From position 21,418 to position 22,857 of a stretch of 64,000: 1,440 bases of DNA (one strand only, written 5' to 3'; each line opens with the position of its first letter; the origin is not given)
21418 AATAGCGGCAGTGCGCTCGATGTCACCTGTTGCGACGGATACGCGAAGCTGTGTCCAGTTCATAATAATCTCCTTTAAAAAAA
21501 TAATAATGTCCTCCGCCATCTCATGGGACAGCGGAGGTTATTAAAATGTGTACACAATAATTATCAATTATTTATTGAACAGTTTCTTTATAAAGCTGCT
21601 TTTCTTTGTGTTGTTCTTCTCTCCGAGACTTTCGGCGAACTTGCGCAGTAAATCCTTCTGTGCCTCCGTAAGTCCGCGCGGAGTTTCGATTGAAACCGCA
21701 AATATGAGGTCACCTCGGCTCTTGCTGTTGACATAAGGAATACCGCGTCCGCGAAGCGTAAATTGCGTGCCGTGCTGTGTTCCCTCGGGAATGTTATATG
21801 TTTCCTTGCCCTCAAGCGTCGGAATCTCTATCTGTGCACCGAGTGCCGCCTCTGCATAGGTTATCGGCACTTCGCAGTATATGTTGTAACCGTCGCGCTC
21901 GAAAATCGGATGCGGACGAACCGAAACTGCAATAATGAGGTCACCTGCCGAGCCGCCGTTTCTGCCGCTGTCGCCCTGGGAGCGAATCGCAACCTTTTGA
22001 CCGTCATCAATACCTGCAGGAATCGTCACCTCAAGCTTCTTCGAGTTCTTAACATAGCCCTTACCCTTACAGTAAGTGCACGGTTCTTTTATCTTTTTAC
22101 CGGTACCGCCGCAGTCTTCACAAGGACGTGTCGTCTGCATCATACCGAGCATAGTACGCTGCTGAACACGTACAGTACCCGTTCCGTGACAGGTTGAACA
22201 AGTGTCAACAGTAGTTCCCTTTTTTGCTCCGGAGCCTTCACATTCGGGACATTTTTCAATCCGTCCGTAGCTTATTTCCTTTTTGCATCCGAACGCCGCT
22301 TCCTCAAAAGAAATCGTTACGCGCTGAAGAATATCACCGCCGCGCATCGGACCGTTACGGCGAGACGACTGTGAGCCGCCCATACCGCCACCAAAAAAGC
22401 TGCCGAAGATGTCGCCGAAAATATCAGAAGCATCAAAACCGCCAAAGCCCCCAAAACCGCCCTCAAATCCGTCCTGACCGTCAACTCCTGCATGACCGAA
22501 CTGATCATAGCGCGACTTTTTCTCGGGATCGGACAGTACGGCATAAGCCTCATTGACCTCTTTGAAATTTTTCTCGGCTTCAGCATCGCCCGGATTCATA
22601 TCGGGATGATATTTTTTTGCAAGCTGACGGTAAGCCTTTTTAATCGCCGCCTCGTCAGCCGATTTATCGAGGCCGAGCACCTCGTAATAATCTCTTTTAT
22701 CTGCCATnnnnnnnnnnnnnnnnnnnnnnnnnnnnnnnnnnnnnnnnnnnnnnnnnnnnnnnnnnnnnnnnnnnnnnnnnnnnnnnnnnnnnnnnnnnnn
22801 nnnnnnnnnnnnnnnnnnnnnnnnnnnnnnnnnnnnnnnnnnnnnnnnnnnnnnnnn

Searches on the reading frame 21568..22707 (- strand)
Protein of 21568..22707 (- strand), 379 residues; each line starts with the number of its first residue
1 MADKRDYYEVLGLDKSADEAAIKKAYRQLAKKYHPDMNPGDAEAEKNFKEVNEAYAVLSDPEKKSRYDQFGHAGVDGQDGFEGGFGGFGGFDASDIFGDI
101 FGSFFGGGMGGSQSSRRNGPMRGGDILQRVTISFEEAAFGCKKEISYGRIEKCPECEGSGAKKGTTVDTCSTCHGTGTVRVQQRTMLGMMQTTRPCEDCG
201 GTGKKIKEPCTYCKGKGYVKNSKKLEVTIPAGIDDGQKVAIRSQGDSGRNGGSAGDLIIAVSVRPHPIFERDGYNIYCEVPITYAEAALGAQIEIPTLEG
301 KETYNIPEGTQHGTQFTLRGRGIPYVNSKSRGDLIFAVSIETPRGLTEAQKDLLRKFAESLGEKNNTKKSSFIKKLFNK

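Call 10: search_protein_families(library=ncbifam, proteins=[window:21568-22707:-], max_evalue=0.01)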
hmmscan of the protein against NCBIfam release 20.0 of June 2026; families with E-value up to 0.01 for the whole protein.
window:21568-22707:- (379 aa): 20 families
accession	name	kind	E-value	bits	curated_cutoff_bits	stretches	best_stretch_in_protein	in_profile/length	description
NF008035.0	PRK10767.1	subfamily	4.8e-141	470.1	338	1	3-376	2-365/374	molecular chaperone DnaJ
TIGR02349.1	DnaJ_bact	equivalog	3.7e-138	460.8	377.2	1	6-360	1-353/354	molecular chaperone DnaJ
NF010894.0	PRK14301.1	equivalog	6.9e-115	384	548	1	3-376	2-366/373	chaperone protein DnaJ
NF010885.0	PRK14292.1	equivalog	2.4e-105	352.6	585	1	6-376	3-364/371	chaperone protein DnaJ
NF010871.0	PRK14278.1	equivalog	1.5e-104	349.9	502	1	5-370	3-360/378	molecular chaperone DnaJ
NF010874.0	PRK14281.1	equivalog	2.7e-99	333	619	1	4-378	2-390/397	chaperone protein DnaJ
NF010872.0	PRK14279.1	equivalog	2.9e-93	313.1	556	1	4-360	8-378/394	molecular chaperone DnaJ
NF037946.1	terminal_TopJ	equivalog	2.5e-63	214.8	300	2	1-102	1-92/810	terminal organelle assembly protein TopJ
NF007618.0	PRK10266.1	equivalog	2e-58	198.2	403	2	221-361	156-294/306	curved DNA-binding protein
NF010892.0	PRK14299.1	equivalog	1.4e-55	188.6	392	2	4-147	3-153/291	chaperone protein DnaJ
TIGR03835.1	termin_org_DnaJ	equivalog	9.3e-37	126.9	512.25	1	4-82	1-78/871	terminal organelle assembly protein TopJ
NF050028.1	CldAdptActJ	equivalog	3.8e-12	46.5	150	1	6-67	3-69/93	cold adaptation protein ActJcold adaptation protein ActJ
NF058604.1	RtpA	equivalog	6.4e-07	29.4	65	2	194-222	10-38/50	anti-TRAP protein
TIGR00714.1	hscB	equivalog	1.5e-06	28.4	46.75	1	18-67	4-56/156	Fe-S protein assembly co-chaperone HscB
NF002935.0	PRK03578.1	equivalog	6.2e-06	26.8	198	1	4-76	5-83/176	Fe-S protein assembly co-chaperone HscB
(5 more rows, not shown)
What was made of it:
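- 21568..22707 (-): dnaJ. TIGR02349, 461 bits (call 10).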

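Call 12: find_encoding_contigs(protein=window:21568-22707:-, flank=3000, max_places=10)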
Protein window:21568-22707:- (379 aa): no gene with exactly this product is on record in the collection.
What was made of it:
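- Tried and rejected: Exact DnaJ look-up: not on record (call 12).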

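Call 13: find_related_loci(query=window:21568-22707:-, collection=genome_contigs, flank=4000)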
Query window:21568-22707:- (379 aa) in genome_contigs; peptide patterns used: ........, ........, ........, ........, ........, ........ (x = any residue, [..] = any of these).
600 stretches matched a pattern (row limit reached: there are more); 599 encode a relative of the query (tblastn E <= 1e-3); the best 80 are kept; 80 distinct loci.
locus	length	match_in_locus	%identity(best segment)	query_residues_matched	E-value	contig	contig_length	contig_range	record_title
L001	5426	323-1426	64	1-370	5e-146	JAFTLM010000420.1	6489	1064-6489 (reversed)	MAG: Clostridia bacterium isolate RGIG3927 Roe_deer_Cecum-3__c609839, whole genome shotgun sequence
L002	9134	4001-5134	60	1-379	1e-141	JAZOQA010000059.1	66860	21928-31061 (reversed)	MAG: Eubacteriales bacterium isolate T1900045570_YK20190264.MAGScoT_cleanbin_000004 SGB_7971_k141_1997712, whole genome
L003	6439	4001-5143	61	1-379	5e-141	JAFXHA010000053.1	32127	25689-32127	MAG: Clostridia bacterium isolate RGIG6407 Sheep_Rectum-5__c417279, whole genome shotgun sequence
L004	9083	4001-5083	60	1-365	1e-140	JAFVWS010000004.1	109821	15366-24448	MAG: Clostridia bacterium isolate RGIG5464 Sheep_Colon-5__c16570, whole genome shotgun sequence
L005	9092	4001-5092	61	4-371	2e-140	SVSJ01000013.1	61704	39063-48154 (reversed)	MAG: Oscillospiraceae bacterium isolate SIG666 NODE_11662_length_61704_cov_3.718320, whole genome shotgun sequence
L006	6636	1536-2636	60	1-371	1e-138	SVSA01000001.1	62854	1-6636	MAG: Oscillospiraceae bacterium isolate SIG657 NODE_11303_length_62854_cov_1.484895, whole genome shotgun sequence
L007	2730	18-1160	54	1-376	7e-143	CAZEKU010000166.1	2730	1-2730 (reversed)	MAG TPA_asm: uncultured Oscillospiraceae bacterium isolate SRP313737_co1_352 genome assembly, contig: NODE_44936_length_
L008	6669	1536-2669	61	1-377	2e-136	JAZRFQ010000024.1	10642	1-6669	MAG: Eubacteriales bacterium isolate T1900045494_YK20190188.MAGScoT_cleanbin_000049 SGB_7413_k141_2326521, whole genome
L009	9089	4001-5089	61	1-365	5e-134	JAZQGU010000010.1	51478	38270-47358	MAG: Eubacteriales bacterium isolate T1900044629_TS20190095.MAGScoT_cleanbin_000065 SGB_1004_k141_2018382, whole genome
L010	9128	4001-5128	54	1-377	8e-132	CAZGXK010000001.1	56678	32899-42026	MAG TPA_asm: uncultured Eubacteriales bacterium isolate SRP314395_co1_105 genome assembly, contig: NODE_333_length_56678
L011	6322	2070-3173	61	1-365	4e-132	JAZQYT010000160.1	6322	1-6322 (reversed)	MAG: Eubacteriales bacterium isolate T1900045159_TC20190153.MAGScoT_cleanbin_000038 SGB_5018_k141_2362002, whole genome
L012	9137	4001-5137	56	1-376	4e-131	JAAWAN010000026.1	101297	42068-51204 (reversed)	MAG: Provencibacterium sp. isolate ABMPRH_177_2 k141_927717, whole genome shotgun sequence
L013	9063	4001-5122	53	1-376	1e-130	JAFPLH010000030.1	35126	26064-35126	MAG: Clostridia bacterium isolate RGIG1247 Dairy_cattle_Rumen-3__c496824, whole genome shotgun sequence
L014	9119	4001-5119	54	1-374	9e-128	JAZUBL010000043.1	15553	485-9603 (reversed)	MAG: Acutalibacteraceae bacterium isolate T1900045317_YK20190006.MAGScoT_cleanbin_000029 SGB_6315_k141_798118, whole gen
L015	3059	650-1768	56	1-368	3e-131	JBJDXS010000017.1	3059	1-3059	MAG: Candidatus Onthomonas sp. isolate PUNG01_bin.020 NODE_15954_length_3059_cov_29.627830, whole genome shotgun sequenc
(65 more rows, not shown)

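Call 18: find_homologous_proteins(query=window:21568-22707:-, max_evalue=1e-100)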
Query window:21568-22707:- (379 aa): 7932 proteins with E <= 1e-100 among 8000 candidates; the best 120 are listed.
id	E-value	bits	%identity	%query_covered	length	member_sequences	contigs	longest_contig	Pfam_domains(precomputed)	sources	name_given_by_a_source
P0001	1.4e-250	849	98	100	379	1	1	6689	PF00226.37,PF27439.1,PF17302.9,PF00684.26,PF01556.24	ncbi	-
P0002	1.9e-246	835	96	100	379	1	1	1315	PF00226.37,PF27439.1,PF00684.26,PF01556.24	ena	-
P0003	5.0e-246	834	96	100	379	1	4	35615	PF00226.37,PF27439.1,PF00684.26,PF01556.24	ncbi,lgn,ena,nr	ncbi:MAG: molecular chaperone DnaJ [Clostridia bacterium]|nr:molecular chaperone DnaJ [Clostridia ba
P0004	1.2e-244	830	95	100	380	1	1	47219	PF00226.37,PF27439.1,PF00684.26,PF01556.24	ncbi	-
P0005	2.0e-244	829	95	100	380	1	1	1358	PF00226.37,PF27439.1,PF00684.26,PF01556.24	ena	-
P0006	3.0e-244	828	94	100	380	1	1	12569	PF00226.37,PF27439.1,PF00684.26,PF01556.24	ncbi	-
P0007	7.4e-244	827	94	100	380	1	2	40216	PF00226.37,PF27439.1,PF00684.26,PF01556.24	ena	-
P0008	1.5e-238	809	93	100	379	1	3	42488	PF00226.37,PF27439.1,PF00684.26,PF01556.24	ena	-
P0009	1.3e-237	806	93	100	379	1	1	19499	PF00226.37,PF27439.1,PF00684.26,PF01556.24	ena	-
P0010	1.7e-235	799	92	100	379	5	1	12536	PF00226.37,PF27439.1,PF00684.26,PF01556.24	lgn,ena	-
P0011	2.1e-235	799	92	99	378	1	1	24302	PF00226.37,PF27439.1,PF00684.26,PF01556.24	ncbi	-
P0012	8.0e-234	794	91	100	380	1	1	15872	PF00226.37,PF27439.1,PF00684.26,PF01556.24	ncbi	-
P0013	2.3e-230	783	90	99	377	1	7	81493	PF00226.37,PF27439.1,PF17302.9,PF00684.26,PF01556.24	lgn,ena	-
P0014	1.7e-229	780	90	99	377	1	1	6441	PF00226.37,PF27439.1,PF17302.9,PF00684.26,PF01556.24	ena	-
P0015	4.3e-229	778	89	99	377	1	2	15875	PF00226.37,PF27439.1,PF00684.26,PF01556.24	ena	-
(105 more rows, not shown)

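Call 19: find_encoding_contigs(protein=P0001, flank=4000, max_places=3)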
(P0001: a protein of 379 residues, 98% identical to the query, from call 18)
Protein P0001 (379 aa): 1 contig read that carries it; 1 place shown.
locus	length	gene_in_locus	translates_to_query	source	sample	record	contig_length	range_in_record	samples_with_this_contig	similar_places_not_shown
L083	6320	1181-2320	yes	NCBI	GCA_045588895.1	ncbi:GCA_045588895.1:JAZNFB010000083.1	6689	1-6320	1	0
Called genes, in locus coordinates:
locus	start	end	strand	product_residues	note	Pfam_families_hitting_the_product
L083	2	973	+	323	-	?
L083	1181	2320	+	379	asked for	PF00226:DnaJ, PF01556:DnaJ_C, PF00684:DnaJ_CXXCXGXG, PF17302:DUF5351 (faint), PF27439:DnaJ_C_2 (weak)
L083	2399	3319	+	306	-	PF06325:PrmA, PF01135:PCMT (weak), PF05175:MTS, PF13489:Methyltransf_23 (faint), PF12847:Methyltransf_18 (weak), PF13649:Methyltransf_25 (weak), PF13847:Methyltransf_31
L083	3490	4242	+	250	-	PF20260:PUA_4 (faint), PF04452:Methyltrans_RNA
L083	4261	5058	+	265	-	-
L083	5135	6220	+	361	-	PF17853:GGDEF_2, PF13556:HTH_30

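Call 20: find_encoding_contigs(protein=P0003, flank=4000, max_places=4)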
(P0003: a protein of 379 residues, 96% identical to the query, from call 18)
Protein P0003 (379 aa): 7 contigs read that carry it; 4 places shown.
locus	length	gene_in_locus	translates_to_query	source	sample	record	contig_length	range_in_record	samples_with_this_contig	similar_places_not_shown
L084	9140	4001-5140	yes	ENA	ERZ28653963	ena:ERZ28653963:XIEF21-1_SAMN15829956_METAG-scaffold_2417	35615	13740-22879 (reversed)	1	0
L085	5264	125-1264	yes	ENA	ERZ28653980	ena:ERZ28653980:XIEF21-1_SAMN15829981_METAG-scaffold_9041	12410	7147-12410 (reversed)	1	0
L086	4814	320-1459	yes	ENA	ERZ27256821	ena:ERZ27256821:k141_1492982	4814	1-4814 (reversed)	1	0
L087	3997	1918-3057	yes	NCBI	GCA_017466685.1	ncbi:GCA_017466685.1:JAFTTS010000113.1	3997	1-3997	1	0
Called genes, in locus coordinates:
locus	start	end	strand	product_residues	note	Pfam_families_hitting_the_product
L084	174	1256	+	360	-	PF01628:HrcA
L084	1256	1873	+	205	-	PF01025:GrpE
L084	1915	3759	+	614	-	PF00012:HSP70, PF06723:MreB_Mbl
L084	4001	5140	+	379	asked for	PF00226:DnaJ, PF01556:DnaJ_C, PF00684:DnaJ_CXXCXGXG, PF27439:DnaJ_C_2 (weak)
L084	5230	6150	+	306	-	PF06325:PrmA, PF01135:PCMT (weak), PF05175:MTS, PF13489:Methyltransf_23 (weak), PF12847:Methyltransf_18 (weak), PF08241:Methyltransf_11 (faint), PF13649:Methyltransf_25, PF13847:Methyltransf_31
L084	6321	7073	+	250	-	PF20260:PUA_4 (weak), PF04452:Methyltrans_RNA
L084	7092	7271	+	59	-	-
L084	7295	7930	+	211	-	-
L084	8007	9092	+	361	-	PF17853:GGDEF_2, PF13556:HTH_30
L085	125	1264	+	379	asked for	PF00226:DnaJ, PF01556:DnaJ_C, PF00684:DnaJ_CXXCXGXG, PF27439:DnaJ_C_2 (weak)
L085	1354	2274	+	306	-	PF06325:PrmA, PF01135:PCMT (weak), PF05175:MTS, PF13489:Methyltransf_23 (weak), PF12847:Methyltransf_18 (weak), PF08241:Methyltransf_11 (faint), PF13649:Methyltransf_25, PF13847:Methyltransf_31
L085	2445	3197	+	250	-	PF20260:PUA_4 (weak), PF04452:Methyltrans_RNA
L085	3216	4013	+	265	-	-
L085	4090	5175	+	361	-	PF17853:GGDEF_2, PF13556:HTH_30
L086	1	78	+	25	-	?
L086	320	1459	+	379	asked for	PF00226:DnaJ, PF01556:DnaJ_C, PF00684:DnaJ_CXXCXGXG, PF27439:DnaJ_C_2 (weak)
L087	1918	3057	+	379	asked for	PF00226:DnaJ, PF01556:DnaJ_C, PF00684:DnaJ_CXXCXGXG, PF27439:DnaJ_C_2 (weak)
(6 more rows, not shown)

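Call 21: find_encoding_contigs(protein=P0004, flank=4000, max_places=3)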
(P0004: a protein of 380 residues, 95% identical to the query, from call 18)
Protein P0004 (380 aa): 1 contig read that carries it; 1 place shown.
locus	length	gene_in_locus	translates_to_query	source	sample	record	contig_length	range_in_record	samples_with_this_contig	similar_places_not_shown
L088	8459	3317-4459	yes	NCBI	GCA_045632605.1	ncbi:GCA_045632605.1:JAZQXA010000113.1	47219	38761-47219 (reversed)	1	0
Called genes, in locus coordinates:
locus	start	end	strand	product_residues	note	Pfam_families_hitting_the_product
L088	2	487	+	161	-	?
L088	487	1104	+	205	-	PF01025:GrpE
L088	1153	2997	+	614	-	PF00012:HSP70, PF06723:MreB_Mbl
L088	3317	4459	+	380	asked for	PF00226:DnaJ, PF01556:DnaJ_C, PF00684:DnaJ_CXXCXGXG, PF27439:DnaJ_C_2 (weak)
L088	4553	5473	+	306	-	PF06325:PrmA, PF01135:PCMT (weak), PF05175:MTS, PF13489:Methyltransf_23 (weak), PF13649:Methyltransf_25, PF13847:Methyltransf_31 (weak)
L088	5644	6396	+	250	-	PF20260:PUA_4 (weak), PF04452:Methyltrans_RNA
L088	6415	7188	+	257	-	-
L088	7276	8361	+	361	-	PF17853:GGDEF_2, PF13556:HTH_30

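Call 39: find_encoding_contigs(protein=P0007, flank=3000, max_places=2)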
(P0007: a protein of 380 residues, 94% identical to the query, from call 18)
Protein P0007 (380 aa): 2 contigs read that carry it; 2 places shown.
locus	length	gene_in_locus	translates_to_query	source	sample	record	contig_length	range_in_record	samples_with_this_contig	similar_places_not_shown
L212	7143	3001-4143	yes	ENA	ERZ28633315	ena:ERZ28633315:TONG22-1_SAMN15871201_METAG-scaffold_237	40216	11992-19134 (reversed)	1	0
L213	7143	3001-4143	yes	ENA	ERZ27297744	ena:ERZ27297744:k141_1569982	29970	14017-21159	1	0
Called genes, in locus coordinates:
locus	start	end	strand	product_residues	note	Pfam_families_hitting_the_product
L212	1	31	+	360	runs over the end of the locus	PF01628:HrcA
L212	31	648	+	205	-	PF01025:GrpE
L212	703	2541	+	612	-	PF00012:HSP70, PF06723:MreB_Mbl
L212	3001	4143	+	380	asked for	PF00226:DnaJ, PF01556:DnaJ_C, PF00684:DnaJ_CXXCXGXG, PF27439:DnaJ_C_2 (weak)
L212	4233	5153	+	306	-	PF06325:PrmA, PF05175:MTS, PF13489:Methyltransf_23 (weak), PF13649:Methyltransf_25 (weak), PF13847:Methyltransf_31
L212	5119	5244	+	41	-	-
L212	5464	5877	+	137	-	PF04452:Methyltrans_RNA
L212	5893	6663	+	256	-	-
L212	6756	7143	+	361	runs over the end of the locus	PF17853:GGDEF_2, PF13556:HTH_30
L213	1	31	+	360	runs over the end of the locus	PF01628:HrcA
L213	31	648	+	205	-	PF01025:GrpE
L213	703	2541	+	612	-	PF00012:HSP70, PF06723:MreB_Mbl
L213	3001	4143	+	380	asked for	PF00226:DnaJ, PF01556:DnaJ_C, PF00684:DnaJ_CXXCXGXG, PF27439:DnaJ_C_2 (weak)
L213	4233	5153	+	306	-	PF06325:PrmA, PF05175:MTS, PF13489:Methyltransf_23 (weak), PF13649:Methyltransf_25 (weak), PF13847:Methyltransf_31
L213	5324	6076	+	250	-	PF04452:Methyltrans_RNA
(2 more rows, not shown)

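Call 40: find_encoding_contigs(protein=P0008, flank=3000, max_places=3)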
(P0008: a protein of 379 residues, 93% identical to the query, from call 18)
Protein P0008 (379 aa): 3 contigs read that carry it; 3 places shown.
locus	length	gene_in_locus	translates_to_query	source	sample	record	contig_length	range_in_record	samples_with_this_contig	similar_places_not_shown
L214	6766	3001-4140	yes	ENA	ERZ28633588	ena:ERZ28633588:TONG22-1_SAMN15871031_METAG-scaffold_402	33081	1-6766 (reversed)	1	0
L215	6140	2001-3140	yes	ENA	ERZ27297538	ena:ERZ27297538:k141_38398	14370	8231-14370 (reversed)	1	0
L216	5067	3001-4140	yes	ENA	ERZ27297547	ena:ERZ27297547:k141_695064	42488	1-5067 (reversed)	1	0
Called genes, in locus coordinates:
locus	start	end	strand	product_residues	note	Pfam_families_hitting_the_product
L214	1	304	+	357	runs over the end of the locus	PF01628:HrcA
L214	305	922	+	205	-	PF01025:GrpE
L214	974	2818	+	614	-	PF00012:HSP70, PF06723:MreB_Mbl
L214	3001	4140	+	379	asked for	PF00226:DnaJ, PF01556:DnaJ_C, PF00684:DnaJ_CXXCXGXG, PF27439:DnaJ_C_2 (weak)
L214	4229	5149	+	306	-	PF06325:PrmA, PF01135:PCMT (faint), PF05175:MTS, PF13489:Methyltransf_23 (weak), PF13649:Methyltransf_25 (weak), PF13847:Methyltransf_31 (weak)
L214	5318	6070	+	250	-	PF20260:PUA_4 (weak), PF04452:Methyltrans_RNA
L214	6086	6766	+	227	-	?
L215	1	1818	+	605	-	?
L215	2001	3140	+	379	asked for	PF00226:DnaJ, PF01556:DnaJ_C, PF00684:DnaJ_CXXCXGXG, PF27439:DnaJ_C_2 (weak)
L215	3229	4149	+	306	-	PF06325:PrmA, PF01135:PCMT (faint), PF05175:MTS, PF13489:Methyltransf_23 (weak), PF13649:Methyltransf_25 (weak), PF13847:Methyltransf_31 (weak)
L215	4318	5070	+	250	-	PF20260:PUA_4 (weak), PF04452:Methyltrans_RNA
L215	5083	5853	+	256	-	-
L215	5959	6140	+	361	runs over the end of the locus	PF17853:GGDEF_2, PF13556:HTH_30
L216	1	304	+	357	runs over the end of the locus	PF01628:HrcA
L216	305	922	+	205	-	PF01025:GrpE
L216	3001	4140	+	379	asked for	PF00226:DnaJ, PF01556:DnaJ_C, PF00684:DnaJ_CXXCXGXG, PF27439:DnaJ_C_2 (weak)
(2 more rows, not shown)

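Call 41: find_encoding_contigs(protein=P0013, flank=3000, max_places=3)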
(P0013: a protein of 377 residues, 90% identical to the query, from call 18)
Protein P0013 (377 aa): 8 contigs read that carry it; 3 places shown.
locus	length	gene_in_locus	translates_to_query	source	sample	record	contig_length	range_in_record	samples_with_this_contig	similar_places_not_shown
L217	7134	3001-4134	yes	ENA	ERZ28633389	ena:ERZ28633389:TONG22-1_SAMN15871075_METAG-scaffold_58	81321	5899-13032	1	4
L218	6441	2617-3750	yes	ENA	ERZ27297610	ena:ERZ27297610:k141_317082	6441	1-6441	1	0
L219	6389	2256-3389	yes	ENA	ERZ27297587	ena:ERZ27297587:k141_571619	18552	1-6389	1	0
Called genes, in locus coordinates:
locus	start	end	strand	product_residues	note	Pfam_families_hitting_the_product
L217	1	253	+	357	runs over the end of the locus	PF01628:HrcA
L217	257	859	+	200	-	PF01025:GrpE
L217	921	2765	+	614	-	PF00012:HSP70, PF06723:MreB_Mbl, PF00012:HSP70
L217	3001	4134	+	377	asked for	PF00226:DnaJ, PF01556:DnaJ_C, PF00684:DnaJ_CXXCXGXG, PF17302:DUF5351 (faint), PF27439:DnaJ_C_2 (weak)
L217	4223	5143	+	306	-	PF06325:PrmA, PF01135:PCMT (faint), PF05175:MTS (weak), PF13489:Methyltransf_23 (weak), PF13649:Methyltransf_25 (weak), PF13847:Methyltransf_31 (weak)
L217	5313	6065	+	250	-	PF20260:PUA_4 (weak), PF04452:Methyltrans_RNA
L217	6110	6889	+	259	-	-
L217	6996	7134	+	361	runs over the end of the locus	PF17853:GGDEF_2, PF13556:HTH_30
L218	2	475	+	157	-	?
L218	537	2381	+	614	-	PF00012:HSP70, PF06723:MreB_Mbl, PF00012:HSP70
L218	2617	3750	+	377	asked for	PF00226:DnaJ, PF01556:DnaJ_C, PF00684:DnaJ_CXXCXGXG, PF17302:DUF5351 (faint), PF27439:DnaJ_C_2 (weak)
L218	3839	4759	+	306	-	PF06325:PrmA, PF01135:PCMT (faint), PF05175:MTS (weak), PF13489:Methyltransf_23 (weak), PF13649:Methyltransf_25 (weak), PF13847:Methyltransf_31 (weak)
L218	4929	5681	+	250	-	PF20260:PUA_4 (weak), PF04452:Methyltrans_RNA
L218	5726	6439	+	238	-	?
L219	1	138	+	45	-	?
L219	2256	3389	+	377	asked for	PF00226:DnaJ, PF01556:DnaJ_C, PF00684:DnaJ_CXXCXGXG, PF17302:DUF5351 (faint), PF27439:DnaJ_C_2 (weak)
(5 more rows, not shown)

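Call 50: find_encoding_contigs(protein=P0006, flank=3000, max_places=2)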
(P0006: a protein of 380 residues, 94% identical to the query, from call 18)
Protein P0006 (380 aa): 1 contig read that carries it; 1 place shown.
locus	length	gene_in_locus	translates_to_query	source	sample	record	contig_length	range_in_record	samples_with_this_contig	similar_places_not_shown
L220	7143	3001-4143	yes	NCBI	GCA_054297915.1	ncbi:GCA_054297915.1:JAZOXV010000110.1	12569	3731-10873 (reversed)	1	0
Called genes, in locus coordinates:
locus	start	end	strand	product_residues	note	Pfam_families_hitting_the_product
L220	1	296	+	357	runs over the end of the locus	PF01628:HrcA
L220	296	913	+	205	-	PF01025:GrpE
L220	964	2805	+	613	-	PF00012:HSP70, PF06723:MreB_Mbl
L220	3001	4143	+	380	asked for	PF00226:DnaJ, PF01556:DnaJ_C, PF00684:DnaJ_CXXCXGXG, PF27439:DnaJ_C_2 (weak)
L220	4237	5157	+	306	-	PF06325:PrmA, PF01135:PCMT (weak), PF05175:MTS, PF12847:Methyltransf_18 (weak), PF13489:Methyltransf_23 (weak), PF08241:Methyltransf_11 (weak), PF13649:Methyltransf_25, PF13847:Methyltransf_31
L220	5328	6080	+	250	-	PF20260:PUA_4 (weak), PF04452:Methyltrans_RNA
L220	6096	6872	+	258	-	-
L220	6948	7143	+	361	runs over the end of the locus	PF17853:GGDEF_2, PF13556:HTH_30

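Call 51: find_encoding_contigs(protein=P0011, flank=3000, max_places=2)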
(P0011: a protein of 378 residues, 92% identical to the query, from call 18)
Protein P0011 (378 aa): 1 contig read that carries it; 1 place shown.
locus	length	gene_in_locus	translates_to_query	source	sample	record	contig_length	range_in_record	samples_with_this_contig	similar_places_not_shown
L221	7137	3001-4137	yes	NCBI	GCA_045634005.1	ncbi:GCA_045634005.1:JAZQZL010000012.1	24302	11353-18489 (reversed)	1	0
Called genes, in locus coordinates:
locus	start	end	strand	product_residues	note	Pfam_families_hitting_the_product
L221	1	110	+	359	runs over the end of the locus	PF01628:HrcA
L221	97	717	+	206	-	PF01025:GrpE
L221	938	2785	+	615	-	PF00012:HSP70, PF06723:MreB_Mbl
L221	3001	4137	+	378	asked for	PF00226:DnaJ, PF01556:DnaJ_C, PF00684:DnaJ_CXXCXGXG, PF27439:DnaJ_C_2 (weak)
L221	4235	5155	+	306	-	PF06325:PrmA, PF05175:MTS (weak), PF13489:Methyltransf_23 (faint), PF13649:Methyltransf_25 (weak), PF13847:Methyltransf_31 (weak)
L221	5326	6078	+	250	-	PF20260:PUA_4 (weak), PF04452:Methyltrans_RNA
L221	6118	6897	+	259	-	-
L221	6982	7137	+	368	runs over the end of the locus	PF17853:GGDEF_2, PF13556:HTH_30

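Call 52: find_encoding_contigs(protein=P0012, flank=3000, max_places=2)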
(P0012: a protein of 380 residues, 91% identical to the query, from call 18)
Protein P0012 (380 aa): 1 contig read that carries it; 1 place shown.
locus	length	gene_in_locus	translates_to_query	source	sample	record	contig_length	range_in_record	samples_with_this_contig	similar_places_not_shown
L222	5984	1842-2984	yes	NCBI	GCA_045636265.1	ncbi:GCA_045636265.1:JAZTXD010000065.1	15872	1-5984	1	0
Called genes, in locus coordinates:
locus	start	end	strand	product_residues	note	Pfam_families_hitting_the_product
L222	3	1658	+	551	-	?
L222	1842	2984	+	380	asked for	PF00226:DnaJ, PF01556:DnaJ_C, PF00684:DnaJ_CXXCXGXG, PF27439:DnaJ_C_2 (weak)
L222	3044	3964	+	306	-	PF06325:PrmA, PF01135:PCMT (weak), PF05175:MTS, PF13489:Methyltransf_23, PF13649:Methyltransf_25, PF13847:Methyltransf_31 (weak)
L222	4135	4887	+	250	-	PF20260:PUA_4 (weak), PF04452:Methyltrans_RNA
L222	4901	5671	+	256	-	-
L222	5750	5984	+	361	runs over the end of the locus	PF17853:GGDEF_2, PF13556:HTH_30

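Call 91: find_encoding_contigs(protein=P0002, flank=2000, max_places=4)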
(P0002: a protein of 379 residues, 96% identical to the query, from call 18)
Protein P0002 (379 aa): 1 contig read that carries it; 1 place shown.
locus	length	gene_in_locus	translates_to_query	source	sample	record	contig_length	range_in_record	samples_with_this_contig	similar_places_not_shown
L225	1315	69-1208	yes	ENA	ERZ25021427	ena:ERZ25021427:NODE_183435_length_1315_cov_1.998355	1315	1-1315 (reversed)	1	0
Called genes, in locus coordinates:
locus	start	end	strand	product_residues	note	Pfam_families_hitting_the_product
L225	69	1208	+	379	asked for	PF00226:DnaJ, PF01556:DnaJ_C, PF00684:DnaJ_CXXCXGXG, PF27439:DnaJ_C_2 (weak)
